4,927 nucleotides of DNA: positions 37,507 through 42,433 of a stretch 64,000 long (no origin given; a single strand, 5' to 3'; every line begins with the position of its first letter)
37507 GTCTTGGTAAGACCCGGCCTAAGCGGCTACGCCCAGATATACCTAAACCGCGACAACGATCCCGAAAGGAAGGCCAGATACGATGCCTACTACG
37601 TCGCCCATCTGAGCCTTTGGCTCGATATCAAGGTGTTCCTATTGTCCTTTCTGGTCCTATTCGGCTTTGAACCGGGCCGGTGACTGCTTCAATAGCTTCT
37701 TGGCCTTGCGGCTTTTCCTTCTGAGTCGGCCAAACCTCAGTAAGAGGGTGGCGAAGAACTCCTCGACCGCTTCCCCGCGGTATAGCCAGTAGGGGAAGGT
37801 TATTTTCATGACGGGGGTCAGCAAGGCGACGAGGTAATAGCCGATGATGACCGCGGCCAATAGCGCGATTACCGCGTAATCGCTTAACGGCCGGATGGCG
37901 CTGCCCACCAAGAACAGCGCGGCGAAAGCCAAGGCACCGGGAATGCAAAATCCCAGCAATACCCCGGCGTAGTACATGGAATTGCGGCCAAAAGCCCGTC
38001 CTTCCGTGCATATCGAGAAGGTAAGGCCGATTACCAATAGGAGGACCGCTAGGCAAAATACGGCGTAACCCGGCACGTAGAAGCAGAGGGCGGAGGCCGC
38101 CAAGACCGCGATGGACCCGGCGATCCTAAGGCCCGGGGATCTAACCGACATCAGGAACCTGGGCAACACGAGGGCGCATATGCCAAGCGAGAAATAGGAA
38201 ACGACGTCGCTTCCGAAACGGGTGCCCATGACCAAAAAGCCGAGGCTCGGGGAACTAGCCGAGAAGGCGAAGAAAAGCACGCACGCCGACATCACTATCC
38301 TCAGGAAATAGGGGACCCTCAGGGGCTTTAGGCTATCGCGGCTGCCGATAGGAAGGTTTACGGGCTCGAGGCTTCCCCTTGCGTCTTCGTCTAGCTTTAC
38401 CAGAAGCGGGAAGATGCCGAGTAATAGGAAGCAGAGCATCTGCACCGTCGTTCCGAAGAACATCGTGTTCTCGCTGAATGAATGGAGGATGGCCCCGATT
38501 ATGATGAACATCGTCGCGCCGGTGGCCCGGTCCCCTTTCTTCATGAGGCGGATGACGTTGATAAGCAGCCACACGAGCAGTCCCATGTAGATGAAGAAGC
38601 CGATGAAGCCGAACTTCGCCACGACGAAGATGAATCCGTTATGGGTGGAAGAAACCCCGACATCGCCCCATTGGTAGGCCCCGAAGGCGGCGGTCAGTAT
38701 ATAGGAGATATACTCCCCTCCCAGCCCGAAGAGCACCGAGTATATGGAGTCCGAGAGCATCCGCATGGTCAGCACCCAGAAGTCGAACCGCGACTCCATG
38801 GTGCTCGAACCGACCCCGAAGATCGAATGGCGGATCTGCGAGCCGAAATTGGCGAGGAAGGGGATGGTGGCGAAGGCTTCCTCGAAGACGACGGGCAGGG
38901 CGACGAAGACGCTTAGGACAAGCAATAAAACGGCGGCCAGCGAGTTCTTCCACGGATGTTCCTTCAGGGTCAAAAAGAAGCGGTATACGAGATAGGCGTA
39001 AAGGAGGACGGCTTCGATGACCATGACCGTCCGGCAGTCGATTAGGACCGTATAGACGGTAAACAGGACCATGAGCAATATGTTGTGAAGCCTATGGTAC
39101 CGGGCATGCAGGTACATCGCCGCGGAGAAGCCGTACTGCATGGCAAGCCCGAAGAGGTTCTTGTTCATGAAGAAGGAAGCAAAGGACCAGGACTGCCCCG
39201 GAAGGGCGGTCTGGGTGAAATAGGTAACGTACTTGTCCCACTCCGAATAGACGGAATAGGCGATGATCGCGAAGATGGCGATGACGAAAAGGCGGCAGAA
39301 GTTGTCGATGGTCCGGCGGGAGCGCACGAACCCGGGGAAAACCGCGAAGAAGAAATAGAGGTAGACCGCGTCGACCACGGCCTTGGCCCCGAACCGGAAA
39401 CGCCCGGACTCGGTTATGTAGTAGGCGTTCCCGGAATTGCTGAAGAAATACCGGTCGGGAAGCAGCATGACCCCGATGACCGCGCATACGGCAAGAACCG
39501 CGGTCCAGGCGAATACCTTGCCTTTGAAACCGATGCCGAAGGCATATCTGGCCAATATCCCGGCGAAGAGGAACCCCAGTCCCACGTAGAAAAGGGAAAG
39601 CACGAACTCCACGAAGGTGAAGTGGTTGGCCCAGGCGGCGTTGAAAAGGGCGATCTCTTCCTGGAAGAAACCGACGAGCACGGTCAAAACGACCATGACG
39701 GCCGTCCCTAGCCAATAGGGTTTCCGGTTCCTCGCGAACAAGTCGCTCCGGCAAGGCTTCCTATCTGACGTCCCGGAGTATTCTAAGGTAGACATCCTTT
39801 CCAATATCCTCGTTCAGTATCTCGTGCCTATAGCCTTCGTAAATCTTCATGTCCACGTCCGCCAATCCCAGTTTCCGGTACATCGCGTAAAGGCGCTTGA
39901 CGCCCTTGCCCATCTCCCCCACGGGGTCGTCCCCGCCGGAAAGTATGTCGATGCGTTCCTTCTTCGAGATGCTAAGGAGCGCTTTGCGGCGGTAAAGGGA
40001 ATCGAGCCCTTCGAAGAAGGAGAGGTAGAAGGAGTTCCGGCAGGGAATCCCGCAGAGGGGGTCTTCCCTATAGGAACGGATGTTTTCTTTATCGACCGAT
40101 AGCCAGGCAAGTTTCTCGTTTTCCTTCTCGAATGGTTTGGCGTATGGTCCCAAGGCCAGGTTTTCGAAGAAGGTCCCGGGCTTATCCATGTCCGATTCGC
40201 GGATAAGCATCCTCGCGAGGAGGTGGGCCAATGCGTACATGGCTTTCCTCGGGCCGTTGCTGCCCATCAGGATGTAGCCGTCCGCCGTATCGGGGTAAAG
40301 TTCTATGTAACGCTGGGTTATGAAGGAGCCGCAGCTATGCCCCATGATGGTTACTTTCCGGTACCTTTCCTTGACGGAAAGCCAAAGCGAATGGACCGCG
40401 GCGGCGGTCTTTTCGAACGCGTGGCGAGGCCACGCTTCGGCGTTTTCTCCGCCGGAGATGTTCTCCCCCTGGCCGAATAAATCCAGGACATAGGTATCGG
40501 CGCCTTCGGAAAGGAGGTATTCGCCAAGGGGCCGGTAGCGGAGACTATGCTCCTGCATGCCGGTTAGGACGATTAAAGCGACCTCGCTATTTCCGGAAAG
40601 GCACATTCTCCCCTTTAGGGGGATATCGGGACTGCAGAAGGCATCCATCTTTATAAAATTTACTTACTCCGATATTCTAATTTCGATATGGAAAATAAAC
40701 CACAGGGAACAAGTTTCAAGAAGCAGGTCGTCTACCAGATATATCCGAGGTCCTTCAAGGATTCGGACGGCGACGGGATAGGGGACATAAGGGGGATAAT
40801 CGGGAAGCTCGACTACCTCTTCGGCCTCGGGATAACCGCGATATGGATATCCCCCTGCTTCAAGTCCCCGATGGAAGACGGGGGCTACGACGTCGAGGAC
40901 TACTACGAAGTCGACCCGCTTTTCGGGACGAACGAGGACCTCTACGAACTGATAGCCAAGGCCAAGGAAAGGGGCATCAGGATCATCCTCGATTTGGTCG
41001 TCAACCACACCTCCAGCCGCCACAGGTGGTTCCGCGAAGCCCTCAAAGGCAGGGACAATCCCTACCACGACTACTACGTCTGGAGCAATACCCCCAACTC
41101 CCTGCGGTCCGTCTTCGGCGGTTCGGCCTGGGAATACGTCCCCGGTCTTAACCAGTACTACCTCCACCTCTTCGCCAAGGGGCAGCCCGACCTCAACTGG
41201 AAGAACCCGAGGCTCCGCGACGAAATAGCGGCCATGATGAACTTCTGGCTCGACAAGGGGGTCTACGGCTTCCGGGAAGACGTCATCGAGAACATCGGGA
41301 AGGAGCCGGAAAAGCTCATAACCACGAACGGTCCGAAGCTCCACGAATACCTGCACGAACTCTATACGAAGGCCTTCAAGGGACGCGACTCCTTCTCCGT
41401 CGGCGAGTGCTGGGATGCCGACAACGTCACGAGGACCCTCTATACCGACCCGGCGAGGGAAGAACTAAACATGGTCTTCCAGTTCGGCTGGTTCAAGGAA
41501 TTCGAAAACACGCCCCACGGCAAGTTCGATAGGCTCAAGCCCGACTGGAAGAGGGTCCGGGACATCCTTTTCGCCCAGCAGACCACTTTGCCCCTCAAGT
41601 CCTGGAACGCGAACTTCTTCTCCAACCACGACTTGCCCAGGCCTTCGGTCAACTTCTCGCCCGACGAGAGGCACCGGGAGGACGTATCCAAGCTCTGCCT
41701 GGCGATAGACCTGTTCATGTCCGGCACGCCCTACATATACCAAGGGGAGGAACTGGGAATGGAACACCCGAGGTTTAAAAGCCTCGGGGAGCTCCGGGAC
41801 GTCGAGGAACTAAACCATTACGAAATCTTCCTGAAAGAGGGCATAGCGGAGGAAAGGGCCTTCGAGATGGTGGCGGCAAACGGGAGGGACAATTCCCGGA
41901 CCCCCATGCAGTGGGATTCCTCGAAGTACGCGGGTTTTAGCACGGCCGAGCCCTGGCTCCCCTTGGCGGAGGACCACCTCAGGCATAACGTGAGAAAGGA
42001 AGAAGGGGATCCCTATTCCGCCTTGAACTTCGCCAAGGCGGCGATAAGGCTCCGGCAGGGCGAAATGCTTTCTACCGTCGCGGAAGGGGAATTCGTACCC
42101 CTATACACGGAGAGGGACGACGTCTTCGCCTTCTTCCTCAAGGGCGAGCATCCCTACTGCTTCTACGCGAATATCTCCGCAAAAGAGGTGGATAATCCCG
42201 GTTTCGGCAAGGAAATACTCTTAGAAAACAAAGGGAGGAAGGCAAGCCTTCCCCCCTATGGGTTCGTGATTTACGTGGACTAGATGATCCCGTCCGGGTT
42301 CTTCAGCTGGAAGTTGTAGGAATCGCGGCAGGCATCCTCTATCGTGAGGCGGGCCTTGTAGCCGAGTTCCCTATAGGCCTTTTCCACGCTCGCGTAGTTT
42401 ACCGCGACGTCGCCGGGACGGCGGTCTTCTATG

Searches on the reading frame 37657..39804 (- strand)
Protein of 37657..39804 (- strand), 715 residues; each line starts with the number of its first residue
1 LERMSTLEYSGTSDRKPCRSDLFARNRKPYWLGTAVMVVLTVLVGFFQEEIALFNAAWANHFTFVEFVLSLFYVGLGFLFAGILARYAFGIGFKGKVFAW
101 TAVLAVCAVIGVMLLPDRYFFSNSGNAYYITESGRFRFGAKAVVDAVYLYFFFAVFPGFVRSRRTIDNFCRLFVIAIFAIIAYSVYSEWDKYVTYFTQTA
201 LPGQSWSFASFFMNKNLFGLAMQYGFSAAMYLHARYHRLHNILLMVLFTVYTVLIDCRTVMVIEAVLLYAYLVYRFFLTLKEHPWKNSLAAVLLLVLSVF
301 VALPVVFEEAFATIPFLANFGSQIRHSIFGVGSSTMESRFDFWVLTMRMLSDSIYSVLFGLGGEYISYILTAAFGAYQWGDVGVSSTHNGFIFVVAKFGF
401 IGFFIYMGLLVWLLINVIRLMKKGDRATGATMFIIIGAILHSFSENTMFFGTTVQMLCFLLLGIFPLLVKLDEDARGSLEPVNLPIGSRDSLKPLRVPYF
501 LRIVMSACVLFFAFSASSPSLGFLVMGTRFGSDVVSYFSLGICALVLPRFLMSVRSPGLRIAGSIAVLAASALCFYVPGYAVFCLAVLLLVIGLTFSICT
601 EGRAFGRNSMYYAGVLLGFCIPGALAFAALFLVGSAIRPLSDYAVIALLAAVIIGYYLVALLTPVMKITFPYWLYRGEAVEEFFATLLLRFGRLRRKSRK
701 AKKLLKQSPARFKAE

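Call 10: search_protein_families(library=pfam, proteins=[window:37657-39804:-], max_evalue=0.001)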
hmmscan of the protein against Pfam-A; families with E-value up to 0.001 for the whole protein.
window:37657-39804:- (715 aa): 1 family
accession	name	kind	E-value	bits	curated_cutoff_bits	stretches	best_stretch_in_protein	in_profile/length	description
PF04932.20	Wzy_C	-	8.9e-06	26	31.7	1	244-407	2-149/149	O-Antigen ligase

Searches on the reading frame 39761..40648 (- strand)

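Call 10: search_protein_families(library=pfam, proteins=[window:39761-40648:-], max_evalue=0.001)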
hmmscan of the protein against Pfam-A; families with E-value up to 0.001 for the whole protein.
window:39761-40648:- (295 aa): 3 families
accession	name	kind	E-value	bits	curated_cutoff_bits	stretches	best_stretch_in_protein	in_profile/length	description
PF12146.15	Hydrolase_4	-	2.2e-32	112.7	27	1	23-280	5-237/239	Serine aminopeptidase, S33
PF00561.26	Abhydrolase_1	-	9e-12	45.6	25.8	1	24-139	2-106/245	alpha/beta hydrolase fold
PF12697.13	Abhydrolase_6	-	6.2e-06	27.5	26.3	1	40-190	19-148/217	Alpha/beta hydrolase family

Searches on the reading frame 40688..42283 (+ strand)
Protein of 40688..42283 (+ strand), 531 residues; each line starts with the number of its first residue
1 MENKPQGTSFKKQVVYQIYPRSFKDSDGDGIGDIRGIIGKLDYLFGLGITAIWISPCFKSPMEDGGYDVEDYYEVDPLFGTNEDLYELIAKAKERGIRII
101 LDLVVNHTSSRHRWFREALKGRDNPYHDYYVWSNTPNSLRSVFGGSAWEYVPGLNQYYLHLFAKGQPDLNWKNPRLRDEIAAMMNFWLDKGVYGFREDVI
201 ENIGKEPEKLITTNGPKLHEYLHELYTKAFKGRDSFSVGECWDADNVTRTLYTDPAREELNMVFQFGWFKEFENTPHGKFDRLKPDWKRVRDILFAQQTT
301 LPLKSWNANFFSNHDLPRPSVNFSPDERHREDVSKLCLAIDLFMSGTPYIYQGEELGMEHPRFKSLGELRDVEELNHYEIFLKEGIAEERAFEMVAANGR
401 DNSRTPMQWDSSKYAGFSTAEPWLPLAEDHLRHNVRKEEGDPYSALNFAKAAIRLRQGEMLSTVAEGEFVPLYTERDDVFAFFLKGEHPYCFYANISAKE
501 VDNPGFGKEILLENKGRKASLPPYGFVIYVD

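Call 10: search_protein_families(library=pfam, proteins=[window:40688-42283:+], max_evalue=0.001)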
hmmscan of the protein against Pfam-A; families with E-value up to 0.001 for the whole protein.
window:40688-42283:+ (531 aa): 1 family
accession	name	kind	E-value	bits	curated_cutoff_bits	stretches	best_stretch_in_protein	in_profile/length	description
PF00128.31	Alpha-amylase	-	4e-134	448.7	22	1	17-458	1-439/446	Alpha amylase, catalytic domain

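Call 45: find_related_loci(query=window:40688-42283:+, collection=metagenome_contigs, flank=10000)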
Query window:40688-42283:+ (531 aa) in metagenome_contigs; peptide patterns used: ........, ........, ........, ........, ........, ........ (x = any residue, [..] = any of these).
600 stretches matched a pattern (row limit reached: there are more); 594 encode a relative of the query (tblastn E <= 1e-3); the best 80 are kept; 80 distinct loci.
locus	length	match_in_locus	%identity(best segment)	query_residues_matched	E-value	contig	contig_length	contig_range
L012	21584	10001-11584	52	3-529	1e-177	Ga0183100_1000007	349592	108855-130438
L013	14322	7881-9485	46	6-530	7e-150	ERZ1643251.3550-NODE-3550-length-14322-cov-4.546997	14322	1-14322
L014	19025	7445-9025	47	10-524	9e-149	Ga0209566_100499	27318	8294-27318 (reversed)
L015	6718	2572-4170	46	10-531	5e-149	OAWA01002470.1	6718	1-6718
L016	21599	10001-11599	46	10-531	1e-148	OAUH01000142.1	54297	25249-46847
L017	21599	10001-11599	46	10-531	2e-148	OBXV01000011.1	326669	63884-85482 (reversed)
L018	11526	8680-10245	46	10-523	6e-148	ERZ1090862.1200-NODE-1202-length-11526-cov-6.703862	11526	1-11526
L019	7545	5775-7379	45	1-524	7e-148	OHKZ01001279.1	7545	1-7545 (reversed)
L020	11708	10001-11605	46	1-524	9e-148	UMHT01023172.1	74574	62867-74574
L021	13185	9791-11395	45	1-524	9e-148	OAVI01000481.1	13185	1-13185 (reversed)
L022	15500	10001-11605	45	1-524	9e-148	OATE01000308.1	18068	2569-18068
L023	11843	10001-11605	45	1-524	9e-148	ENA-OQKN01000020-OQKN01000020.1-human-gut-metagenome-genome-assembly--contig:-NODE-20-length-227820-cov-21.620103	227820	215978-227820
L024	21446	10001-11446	48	4-482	1e-147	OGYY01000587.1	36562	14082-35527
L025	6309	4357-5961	46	1-524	4e-148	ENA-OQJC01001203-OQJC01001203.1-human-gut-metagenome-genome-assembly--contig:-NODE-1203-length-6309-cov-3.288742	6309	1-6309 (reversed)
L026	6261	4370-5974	46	1-524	4e-148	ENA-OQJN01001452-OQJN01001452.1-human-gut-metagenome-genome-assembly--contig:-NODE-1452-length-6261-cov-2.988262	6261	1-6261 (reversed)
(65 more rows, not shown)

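Call 51: find_homologous_proteins(query=window:40688-42283:+, max_evalue=1e-150)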
Query window:40688-42283:+ (531 aa): 13 proteins with E <= 1e-150 among 8000 candidates.
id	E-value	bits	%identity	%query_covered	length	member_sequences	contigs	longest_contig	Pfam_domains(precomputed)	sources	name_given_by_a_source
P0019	0.0e+0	1262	100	100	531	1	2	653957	PF00128.32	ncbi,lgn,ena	-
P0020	5.2e-238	809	66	98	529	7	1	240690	PF00128.32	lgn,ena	-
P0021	1.8e-216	738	61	98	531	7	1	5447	PF00128.32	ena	-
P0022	3.8e-191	654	55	98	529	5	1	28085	PF00128.32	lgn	-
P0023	7.6e-179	614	52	98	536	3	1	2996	PF00128.32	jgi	jgi:glycosidase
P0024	4.1e-172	592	51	98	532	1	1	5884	PF00128.32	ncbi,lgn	-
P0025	1.0e-171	590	51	99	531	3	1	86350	PF00128.32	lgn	-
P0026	4.6e-171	588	52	100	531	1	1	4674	PF00128.32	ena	-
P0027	2.8e-169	582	50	98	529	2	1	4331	PF00128.32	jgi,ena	-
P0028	5.4e-159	548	49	96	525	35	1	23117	PF00128.32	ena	-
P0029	6.3e-158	545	48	98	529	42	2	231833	PF00128.32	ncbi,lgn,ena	-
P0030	6.9e-156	538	48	97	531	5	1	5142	PF00128.32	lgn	-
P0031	6.0e-151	522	48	98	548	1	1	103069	PF00128.32,PF16657.12,PF23915.2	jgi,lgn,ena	-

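Call 52: find_encoding_contigs(protein=P0020, flank=10000, max_places=4)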
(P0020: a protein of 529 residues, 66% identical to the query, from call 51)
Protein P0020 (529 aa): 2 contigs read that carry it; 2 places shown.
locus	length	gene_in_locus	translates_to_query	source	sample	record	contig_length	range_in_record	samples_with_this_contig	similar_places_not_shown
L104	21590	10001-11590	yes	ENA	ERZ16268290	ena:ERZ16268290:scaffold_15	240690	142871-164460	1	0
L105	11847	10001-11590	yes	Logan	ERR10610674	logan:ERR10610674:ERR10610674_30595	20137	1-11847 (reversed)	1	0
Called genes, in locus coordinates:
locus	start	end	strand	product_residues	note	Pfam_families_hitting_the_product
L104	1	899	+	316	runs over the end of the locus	PF04018:VCA0040-like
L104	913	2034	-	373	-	PF02350:Epimerase_2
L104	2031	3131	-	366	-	PF01370:Epimerase, PF07993:NAD_binding_4 (faint), PF16363:GDP_Man_Dehyd (faint), PF14667:Polysacc_synt_C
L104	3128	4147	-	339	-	PF04321:RmlD_sub_bind (weak), PF05368:NmrA, PF01073:3Beta_HSD, PF01370:Epimerase, PF02719:Polysacc_synt_2, PF13460:NAD_binding_10, PF16363:GDP_Man_Dehyd, PF08485:Polysacc_syn_2C, +1 more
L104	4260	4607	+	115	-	-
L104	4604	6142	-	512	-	-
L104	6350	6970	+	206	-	PF02397:Bac_transf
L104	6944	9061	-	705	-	PF04932:Wzy_C (weak)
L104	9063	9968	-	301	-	PF00561:Abhydrolase_1, PF12146:Hydrolase_4, PF12697:Abhydrolase_6 (weak)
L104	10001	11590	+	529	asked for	PF00128:Alpha-amylase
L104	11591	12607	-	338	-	PF01073:3Beta_HSD, PF01370:Epimerase, PF02719:Polysacc_synt_2, PF04321:RmlD_sub_bind, PF16363:GDP_Man_Dehyd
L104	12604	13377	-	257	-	PF08876:DUF1836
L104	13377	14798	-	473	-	PF02934:GatB_N, PF02637:GatB_Yqey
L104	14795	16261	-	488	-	PF01425:Amidase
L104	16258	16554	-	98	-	PF02686:GatC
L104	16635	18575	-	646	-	PF07523:Big_3 (weak)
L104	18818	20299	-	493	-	-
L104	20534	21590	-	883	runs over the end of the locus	-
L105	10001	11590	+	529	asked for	PF00128:Alpha-amylase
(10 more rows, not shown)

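Call 56: list_cluster_members(proteins=[P0020, P0021, P0022])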
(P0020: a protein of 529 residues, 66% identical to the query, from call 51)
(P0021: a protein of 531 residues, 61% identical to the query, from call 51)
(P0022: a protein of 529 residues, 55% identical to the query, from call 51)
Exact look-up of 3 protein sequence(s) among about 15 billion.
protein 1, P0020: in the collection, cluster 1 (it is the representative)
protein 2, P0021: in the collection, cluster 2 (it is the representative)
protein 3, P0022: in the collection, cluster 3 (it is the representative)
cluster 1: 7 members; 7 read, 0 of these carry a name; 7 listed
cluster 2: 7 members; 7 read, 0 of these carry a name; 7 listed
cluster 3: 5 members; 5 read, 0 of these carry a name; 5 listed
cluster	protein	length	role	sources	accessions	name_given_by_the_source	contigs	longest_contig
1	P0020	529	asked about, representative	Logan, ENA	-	-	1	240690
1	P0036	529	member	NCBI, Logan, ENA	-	-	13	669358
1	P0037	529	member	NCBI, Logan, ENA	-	-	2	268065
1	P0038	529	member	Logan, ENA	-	-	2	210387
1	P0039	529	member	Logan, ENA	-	-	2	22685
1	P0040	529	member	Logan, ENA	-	-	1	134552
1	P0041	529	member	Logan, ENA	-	-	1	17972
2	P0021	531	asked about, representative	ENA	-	-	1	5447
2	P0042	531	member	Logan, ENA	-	-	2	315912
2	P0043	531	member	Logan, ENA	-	-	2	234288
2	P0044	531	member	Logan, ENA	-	-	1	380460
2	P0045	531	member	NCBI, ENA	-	-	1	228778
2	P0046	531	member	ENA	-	-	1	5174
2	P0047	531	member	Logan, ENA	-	-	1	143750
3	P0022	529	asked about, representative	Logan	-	-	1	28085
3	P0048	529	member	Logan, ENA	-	-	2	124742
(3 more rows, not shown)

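Call 57: find_encoding_contigs(protein=P0042, flank=10000, max_places=3)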
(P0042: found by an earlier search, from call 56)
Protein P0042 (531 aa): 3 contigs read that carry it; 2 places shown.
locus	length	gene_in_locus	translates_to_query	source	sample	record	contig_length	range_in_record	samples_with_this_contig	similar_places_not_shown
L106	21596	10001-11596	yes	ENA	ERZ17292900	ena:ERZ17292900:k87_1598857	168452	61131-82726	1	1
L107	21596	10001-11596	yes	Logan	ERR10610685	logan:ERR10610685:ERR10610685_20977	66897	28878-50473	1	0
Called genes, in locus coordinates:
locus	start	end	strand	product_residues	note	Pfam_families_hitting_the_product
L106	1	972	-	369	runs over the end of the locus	PF01370:Epimerase, PF07993:NAD_binding_4 (faint), PF16363:GDP_Man_Dehyd (faint), PF14667:Polysacc_synt_C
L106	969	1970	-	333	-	PF01073:3Beta_HSD, PF01370:Epimerase, PF02719:Polysacc_synt_2, PF05368:NmrA, PF07993:NAD_binding_4, PF16363:GDP_Man_Dehyd, PF13460:NAD_binding_10, PF08485:Polysacc_syn_2C, +1 more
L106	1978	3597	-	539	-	-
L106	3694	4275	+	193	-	PF02397:Bac_transf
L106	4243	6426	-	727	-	PF04932:Wzy_C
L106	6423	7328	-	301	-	PF00561:Abhydrolase_1, PF10230:LIDHydrolase (weak), PF12146:Hydrolase_4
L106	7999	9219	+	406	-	PF13304:AAA_21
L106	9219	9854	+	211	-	PF13707:RloB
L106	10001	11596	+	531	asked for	PF00128:Alpha-amylase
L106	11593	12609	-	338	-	PF00106:adh_short (weak), PF01073:3Beta_HSD, PF01370:Epimerase, PF02719:Polysacc_synt_2, PF04321:RmlD_sub_bind, PF08659:KR, PF16363:GDP_Man_Dehyd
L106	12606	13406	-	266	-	PF08876:DUF1836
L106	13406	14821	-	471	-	PF02934:GatB_N, PF02637:GatB_Yqey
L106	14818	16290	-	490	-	PF01425:Amidase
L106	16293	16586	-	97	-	PF02686:GatC (weak)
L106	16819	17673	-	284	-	-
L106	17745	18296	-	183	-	PF09851:SHOCT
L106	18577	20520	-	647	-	PF07523:Big_3 (faint)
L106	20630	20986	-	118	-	PF13412:HTH_24 (weak)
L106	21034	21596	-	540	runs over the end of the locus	PF00082:Peptidase_S8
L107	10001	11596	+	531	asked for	PF00128:Alpha-amylase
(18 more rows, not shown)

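Call 58: find_encoding_contigs(protein=P0048, flank=10000, max_places=3)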
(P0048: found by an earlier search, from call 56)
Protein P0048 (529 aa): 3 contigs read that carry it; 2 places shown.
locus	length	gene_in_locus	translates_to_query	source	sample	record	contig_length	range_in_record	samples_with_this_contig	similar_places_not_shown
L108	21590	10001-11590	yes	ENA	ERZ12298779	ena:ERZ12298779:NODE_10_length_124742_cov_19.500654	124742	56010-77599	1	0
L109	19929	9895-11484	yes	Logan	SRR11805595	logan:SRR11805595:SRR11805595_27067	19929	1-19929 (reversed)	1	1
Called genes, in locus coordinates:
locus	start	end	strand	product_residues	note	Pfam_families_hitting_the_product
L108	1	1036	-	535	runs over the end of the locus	-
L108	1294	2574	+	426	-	PF13524:Glyco_trans_1_2 (weak)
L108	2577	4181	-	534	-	-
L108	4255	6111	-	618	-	PF04932:Wzy_C (weak)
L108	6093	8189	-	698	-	-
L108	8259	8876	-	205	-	PF02397:Bac_transf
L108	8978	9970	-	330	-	PF00561:Abhydrolase_1, PF12146:Hydrolase_4, PF12697:Abhydrolase_6 (weak), PF10230:LIDHydrolase (weak), PF00326:Peptidase_S9 (faint)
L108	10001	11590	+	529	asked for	PF00128:Alpha-amylase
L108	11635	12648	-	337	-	PF00106:adh_short (weak), PF01073:3Beta_HSD, PF01370:Epimerase, PF02719:Polysacc_synt_2, PF04321:RmlD_sub_bind, PF13460:NAD_binding_10 (weak), PF16363:GDP_Man_Dehyd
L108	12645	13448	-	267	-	PF08876:DUF1836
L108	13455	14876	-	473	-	PF02934:GatB_N, PF02637:GatB_Yqey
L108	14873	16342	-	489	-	PF01425:Amidase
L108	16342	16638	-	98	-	PF02686:GatC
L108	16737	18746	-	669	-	PF22745:Nlig-Ia, PF01653:DNA_ligase_aden, PF03120:OB_DNA_ligase, PF12826:HHH_2, PF14520:HHH_5 (weak), PF00633:HHH (faint), PF00533:BRCT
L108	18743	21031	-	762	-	PF00580:UvrD-helicase, PF01443:Viral_helicase1 (faint), PF13245:AAA_19, PF13604:AAA_30 (faint), PF13361:UvrD_C, PF13538:UvrD_C_2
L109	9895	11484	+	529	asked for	PF00128:Alpha-amylase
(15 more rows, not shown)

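Call 67: find_encoding_contigs(protein=P0036, flank=10000, max_places=10)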
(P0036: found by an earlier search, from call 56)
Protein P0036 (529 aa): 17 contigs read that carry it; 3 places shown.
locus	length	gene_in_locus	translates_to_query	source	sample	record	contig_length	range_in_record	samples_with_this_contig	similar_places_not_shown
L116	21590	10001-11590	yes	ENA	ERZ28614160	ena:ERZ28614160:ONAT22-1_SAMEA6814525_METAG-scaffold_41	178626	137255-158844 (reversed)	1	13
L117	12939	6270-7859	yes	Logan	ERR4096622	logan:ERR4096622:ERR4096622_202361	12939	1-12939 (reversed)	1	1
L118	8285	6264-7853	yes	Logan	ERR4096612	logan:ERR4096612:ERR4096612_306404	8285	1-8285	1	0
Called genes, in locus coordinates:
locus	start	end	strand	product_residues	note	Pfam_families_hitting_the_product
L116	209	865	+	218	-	PF00665:rve, PF13683:rve_3, PF13333:rve_2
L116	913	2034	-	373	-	PF02350:Epimerase_2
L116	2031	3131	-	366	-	PF01370:Epimerase, PF07993:NAD_binding_4 (faint), PF16363:GDP_Man_Dehyd (faint), PF14667:Polysacc_synt_C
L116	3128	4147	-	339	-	PF04321:RmlD_sub_bind (weak), PF05368:NmrA, PF01073:3Beta_HSD, PF01370:Epimerase, PF02719:Polysacc_synt_2, PF13460:NAD_binding_10, PF16363:GDP_Man_Dehyd, PF08485:Polysacc_syn_2C, +1 more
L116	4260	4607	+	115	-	PF20586:DUF6788 (weak)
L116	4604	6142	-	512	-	-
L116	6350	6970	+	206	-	PF02397:Bac_transf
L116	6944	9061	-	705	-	PF04932:Wzy_C (weak)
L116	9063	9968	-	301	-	PF00561:Abhydrolase_1, PF12146:Hydrolase_4, PF12697:Abhydrolase_6 (weak)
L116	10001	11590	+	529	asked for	PF00128:Alpha-amylase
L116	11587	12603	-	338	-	PF01073:3Beta_HSD, PF01370:Epimerase, PF02719:Polysacc_synt_2, PF04321:RmlD_sub_bind, PF16363:GDP_Man_Dehyd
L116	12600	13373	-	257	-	PF08876:DUF1836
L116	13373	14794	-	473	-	PF02934:GatB_N, PF02637:GatB_Yqey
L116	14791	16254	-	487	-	PF01425:Amidase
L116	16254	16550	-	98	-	PF02686:GatC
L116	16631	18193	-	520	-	-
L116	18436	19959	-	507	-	-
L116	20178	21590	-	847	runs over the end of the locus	-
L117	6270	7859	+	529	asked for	PF00128:Alpha-amylase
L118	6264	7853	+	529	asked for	PF00128:Alpha-amylase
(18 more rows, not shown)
